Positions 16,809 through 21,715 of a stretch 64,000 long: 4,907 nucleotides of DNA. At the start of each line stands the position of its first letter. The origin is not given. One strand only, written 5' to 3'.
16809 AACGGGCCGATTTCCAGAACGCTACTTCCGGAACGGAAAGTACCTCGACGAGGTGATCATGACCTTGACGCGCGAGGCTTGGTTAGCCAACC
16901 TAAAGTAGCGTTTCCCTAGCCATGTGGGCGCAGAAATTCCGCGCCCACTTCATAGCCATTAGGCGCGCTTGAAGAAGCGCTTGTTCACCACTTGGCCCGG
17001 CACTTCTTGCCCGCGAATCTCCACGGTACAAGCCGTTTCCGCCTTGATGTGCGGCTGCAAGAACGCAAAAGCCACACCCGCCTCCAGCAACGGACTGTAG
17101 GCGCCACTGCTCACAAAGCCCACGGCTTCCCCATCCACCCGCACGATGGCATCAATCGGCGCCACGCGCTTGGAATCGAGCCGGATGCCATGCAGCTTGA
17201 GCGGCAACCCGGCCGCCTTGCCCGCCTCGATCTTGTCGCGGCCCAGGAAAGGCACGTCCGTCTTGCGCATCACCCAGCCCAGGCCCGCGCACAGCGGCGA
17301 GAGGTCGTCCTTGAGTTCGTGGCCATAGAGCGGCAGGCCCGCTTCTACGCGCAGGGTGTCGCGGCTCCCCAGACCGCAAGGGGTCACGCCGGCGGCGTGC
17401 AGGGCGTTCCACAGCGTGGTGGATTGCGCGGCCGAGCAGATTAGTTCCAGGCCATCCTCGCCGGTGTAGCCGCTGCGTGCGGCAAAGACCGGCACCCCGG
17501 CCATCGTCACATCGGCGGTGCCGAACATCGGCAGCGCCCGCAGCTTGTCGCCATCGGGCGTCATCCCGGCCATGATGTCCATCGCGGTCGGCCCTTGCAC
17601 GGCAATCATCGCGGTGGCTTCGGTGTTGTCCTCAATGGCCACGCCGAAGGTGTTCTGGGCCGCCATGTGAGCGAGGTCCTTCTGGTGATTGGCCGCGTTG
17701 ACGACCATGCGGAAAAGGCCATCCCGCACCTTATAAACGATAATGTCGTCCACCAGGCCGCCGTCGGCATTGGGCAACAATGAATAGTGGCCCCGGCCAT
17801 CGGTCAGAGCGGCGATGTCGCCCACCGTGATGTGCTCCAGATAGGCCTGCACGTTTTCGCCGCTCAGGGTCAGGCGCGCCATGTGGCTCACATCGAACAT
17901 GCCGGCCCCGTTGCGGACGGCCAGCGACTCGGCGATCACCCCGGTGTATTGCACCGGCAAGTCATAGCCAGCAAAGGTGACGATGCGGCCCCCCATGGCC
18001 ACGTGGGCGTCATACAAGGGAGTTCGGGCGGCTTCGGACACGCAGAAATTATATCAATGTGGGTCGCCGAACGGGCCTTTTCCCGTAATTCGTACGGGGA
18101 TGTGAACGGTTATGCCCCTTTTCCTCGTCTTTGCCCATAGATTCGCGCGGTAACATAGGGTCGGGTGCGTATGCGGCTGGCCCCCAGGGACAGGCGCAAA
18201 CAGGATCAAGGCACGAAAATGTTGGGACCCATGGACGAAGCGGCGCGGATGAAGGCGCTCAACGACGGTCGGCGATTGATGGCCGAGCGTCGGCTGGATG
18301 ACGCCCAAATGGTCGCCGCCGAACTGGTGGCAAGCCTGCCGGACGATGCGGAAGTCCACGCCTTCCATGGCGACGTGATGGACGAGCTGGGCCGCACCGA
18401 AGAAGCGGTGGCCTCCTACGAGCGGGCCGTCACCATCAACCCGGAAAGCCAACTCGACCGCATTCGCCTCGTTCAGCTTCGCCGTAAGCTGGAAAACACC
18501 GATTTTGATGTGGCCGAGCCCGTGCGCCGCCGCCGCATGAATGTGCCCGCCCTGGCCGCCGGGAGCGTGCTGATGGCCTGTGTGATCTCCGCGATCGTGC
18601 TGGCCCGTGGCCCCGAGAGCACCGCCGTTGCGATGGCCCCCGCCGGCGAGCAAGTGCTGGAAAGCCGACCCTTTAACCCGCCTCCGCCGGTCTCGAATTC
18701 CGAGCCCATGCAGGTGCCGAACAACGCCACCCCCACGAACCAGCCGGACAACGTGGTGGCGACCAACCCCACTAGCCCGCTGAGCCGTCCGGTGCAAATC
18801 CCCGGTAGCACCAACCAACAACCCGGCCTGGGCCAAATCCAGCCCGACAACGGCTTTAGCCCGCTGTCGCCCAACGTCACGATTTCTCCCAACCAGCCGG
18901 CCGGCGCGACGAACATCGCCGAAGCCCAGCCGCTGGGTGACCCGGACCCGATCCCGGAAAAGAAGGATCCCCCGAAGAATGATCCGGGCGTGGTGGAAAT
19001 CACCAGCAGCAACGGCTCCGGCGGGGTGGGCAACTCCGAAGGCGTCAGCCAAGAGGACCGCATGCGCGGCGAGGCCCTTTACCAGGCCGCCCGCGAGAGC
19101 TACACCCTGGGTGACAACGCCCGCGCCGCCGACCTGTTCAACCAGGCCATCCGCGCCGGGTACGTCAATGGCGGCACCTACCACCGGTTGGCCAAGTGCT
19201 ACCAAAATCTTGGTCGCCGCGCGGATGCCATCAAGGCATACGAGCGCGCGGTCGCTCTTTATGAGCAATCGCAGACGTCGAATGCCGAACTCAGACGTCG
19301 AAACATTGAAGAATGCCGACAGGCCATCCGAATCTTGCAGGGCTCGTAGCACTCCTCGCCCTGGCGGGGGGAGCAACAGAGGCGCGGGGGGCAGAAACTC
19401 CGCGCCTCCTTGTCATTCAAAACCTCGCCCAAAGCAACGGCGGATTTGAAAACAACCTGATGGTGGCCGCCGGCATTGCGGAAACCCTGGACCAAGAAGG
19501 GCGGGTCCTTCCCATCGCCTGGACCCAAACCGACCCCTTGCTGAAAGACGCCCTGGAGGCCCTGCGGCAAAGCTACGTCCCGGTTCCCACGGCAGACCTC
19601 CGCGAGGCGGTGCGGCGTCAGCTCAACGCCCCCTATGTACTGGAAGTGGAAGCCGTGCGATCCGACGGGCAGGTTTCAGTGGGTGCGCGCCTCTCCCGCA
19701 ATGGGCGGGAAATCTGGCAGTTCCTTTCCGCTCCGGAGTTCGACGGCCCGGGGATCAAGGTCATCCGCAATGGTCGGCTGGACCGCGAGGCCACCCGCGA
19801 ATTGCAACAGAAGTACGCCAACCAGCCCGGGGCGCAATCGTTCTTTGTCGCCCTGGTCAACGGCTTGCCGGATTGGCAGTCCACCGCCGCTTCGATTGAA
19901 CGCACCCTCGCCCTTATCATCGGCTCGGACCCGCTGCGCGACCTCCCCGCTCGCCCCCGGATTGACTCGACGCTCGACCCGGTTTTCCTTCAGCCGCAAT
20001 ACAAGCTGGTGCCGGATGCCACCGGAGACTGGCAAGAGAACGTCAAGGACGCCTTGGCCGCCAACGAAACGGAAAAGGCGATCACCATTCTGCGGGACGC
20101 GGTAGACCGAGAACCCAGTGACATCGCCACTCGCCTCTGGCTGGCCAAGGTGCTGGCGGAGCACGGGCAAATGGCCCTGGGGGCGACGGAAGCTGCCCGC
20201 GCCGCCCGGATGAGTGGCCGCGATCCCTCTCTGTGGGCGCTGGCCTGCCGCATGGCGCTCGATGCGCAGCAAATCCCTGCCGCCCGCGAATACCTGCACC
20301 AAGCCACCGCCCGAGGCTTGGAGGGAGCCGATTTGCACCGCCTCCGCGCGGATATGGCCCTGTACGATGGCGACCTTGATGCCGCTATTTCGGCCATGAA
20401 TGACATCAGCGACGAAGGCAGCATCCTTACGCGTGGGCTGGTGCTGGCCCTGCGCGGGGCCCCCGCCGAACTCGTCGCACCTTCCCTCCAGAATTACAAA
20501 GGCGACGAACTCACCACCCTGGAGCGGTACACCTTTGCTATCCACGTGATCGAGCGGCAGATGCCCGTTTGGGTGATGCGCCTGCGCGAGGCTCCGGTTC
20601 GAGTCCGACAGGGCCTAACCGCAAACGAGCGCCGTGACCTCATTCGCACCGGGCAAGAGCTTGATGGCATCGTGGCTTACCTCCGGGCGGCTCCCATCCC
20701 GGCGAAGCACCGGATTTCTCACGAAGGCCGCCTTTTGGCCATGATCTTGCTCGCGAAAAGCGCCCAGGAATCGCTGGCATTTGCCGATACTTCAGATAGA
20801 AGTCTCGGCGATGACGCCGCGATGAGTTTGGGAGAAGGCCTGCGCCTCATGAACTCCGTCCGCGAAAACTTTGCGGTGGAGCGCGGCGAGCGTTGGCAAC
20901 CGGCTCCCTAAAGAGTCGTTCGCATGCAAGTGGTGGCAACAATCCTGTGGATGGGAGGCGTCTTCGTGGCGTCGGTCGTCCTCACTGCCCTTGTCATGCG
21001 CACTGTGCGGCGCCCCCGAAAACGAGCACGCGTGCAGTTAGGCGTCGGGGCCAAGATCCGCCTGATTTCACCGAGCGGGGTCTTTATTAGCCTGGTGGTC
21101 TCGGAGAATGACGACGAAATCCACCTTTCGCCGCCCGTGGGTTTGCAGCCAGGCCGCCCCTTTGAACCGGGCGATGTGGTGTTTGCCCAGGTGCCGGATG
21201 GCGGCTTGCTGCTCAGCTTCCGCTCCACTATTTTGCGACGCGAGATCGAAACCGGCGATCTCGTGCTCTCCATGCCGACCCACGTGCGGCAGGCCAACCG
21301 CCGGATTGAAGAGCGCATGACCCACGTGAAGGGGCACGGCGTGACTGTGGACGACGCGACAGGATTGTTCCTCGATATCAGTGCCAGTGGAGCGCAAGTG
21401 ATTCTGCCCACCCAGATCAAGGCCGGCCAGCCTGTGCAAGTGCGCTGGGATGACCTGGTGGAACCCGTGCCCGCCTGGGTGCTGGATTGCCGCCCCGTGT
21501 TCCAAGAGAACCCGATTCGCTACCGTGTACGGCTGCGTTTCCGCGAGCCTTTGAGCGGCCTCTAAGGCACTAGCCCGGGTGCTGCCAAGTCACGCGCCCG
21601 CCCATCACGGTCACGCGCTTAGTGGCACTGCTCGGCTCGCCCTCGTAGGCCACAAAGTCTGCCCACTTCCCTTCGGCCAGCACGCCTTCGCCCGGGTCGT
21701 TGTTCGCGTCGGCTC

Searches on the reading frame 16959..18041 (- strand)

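Call 76: search_protein_families(library=pfam, proteins=[window:16959-18041:-], max_evalue=0.00001)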
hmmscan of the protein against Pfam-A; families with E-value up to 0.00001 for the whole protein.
window:16959-18041:- (360 aa): 2 families
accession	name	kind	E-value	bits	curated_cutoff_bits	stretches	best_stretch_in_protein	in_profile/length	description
PF01571.26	GCV_T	-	1.5e-82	277.1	25.6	1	9-257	1-255/255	Aminomethyltransferase folate-binding domain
PF08669.17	GCV_T_C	-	1.6e-14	53.9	25.9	1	282-358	2-80/80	Glycine cleavage T-protein C-terminal barrel domain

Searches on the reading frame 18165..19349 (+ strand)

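Call 76: search_protein_families(library=pfam, proteins=[window:18165-19349:+], max_evalue=0.00001)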
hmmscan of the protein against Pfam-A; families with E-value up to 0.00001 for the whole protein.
window:18165-19349:+ (394 aa): 10 families
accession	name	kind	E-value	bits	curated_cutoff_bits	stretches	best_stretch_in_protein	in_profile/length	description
PF13181.12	TPR_8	-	1e-14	53.8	25.7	0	338-367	3-32/34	Tetratricopeptide repeat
PF07719.23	TPR_2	-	2.1e-14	52.8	27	1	339-368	4-33/34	Tetratricopeptide repeat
PF00515.34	TPR_1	-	2.3e-11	43.5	27.8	0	339-367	4-32/34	Tetratricopeptide repeat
PF13428.12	TPR_14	-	7.9e-11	42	23.5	0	339-369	4-34/44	Tetratricopeptide repeat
PF13432.12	TPR_16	-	7.3e-10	39.6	32.7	0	35-94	4-63/65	Tetratricopeptide repeat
PF13174.12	TPR_6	-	1.4e-09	38.4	26.3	0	341-369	5-33/33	Tetratricopeptide repeat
PF14559.12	TPR_19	-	1.4e-08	35.3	25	0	38-95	1-59/68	Tetratricopeptide repeat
PF13424.12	TPR_12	-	1.4e-08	35.2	30.1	0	338-369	5-36/77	Tetratricopeptide repeat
PF13176.12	TPR_7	-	1.2e-06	28.5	27.9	0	338-368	1-31/36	Tetratricopeptide repeat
PF13414.12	TPR_11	-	2.3e-06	27.6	26.8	0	74-94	6-26/42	TPR repeat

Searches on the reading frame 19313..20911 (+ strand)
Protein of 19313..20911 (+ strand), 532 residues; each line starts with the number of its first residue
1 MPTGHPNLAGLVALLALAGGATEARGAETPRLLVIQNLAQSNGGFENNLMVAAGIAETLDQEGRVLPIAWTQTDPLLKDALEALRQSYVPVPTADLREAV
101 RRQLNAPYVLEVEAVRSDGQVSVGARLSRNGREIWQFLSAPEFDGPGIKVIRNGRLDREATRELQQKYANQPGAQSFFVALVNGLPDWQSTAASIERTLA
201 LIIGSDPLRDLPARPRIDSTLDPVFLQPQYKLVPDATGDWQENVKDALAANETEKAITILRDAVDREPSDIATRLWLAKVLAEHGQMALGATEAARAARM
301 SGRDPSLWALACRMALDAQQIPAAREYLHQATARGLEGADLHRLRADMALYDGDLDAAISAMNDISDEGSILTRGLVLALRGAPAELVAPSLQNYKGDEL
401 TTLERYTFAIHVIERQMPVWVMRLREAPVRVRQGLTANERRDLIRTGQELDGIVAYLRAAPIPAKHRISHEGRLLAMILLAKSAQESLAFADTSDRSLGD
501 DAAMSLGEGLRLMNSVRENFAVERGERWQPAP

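Call 76: search_protein_families(library=pfam, proteins=[window:19313-20911:+], max_evalue=0.00001)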
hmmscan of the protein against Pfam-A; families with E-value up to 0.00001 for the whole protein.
window:19313-20911:+ (532 aa): 2 families
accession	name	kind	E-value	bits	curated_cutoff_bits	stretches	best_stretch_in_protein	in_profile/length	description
PF13432.12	TPR_16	-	1e-10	42.3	32.7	0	315-364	7-56/65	Tetratricopeptide repeat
PF14559.12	TPR_19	-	7e-06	26.7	25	0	247-309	1-63/68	Tetratricopeptide repeat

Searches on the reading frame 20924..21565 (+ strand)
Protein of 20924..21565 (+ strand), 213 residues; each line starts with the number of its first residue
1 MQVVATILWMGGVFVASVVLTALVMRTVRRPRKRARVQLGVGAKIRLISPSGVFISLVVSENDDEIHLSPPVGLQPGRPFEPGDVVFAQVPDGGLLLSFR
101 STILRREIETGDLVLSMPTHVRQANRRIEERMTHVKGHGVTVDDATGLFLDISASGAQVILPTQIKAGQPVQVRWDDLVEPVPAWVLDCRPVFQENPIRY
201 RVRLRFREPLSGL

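Call 76: search_protein_families(library=pfam, proteins=[window:20924-21565:+], max_evalue=0.00001)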
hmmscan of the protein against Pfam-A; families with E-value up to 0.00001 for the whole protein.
window:20924-21565:+ (213 aa): 1 family
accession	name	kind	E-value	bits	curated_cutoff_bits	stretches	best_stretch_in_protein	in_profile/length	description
PF07238.19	PilZ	-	1.1e-09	39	22.5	1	145-208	23-86/102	PilZ domain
